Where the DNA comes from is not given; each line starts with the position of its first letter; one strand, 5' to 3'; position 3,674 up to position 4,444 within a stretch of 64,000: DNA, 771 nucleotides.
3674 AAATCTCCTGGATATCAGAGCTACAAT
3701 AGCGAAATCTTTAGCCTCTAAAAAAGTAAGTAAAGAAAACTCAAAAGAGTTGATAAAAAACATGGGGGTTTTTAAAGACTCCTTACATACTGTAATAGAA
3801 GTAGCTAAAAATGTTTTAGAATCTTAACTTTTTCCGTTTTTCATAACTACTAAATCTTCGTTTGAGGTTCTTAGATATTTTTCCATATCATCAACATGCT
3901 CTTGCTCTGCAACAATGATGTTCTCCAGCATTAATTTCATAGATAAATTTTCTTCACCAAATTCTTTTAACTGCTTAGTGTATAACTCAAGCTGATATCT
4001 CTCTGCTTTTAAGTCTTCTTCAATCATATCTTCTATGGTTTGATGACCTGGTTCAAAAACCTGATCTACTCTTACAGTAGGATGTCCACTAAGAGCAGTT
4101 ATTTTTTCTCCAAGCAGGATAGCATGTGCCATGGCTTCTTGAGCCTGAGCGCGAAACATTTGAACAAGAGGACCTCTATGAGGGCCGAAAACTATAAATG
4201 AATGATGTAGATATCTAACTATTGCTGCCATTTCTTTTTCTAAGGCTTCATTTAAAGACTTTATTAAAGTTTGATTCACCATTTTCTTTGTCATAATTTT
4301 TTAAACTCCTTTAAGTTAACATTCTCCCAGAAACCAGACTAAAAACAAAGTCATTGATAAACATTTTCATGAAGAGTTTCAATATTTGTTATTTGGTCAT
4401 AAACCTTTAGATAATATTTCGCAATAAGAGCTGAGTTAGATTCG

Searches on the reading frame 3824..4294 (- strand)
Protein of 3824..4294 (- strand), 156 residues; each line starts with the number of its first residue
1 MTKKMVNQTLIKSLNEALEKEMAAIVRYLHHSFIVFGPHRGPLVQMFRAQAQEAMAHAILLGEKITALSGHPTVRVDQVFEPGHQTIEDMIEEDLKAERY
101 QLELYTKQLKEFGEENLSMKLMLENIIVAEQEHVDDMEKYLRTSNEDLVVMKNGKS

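Call 67: search_protein_families(library=pfam, proteins=[window:3824-4294:-], max_evalue=0.00001)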
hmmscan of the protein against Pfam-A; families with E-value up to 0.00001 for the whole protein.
window:3824-4294:- (156 aa): 1 family
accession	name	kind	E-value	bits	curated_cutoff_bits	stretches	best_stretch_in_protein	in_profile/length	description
PF00210.30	Ferritin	-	1.1e-20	74.5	24.5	1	11-143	1-138/142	Ferritin-like domain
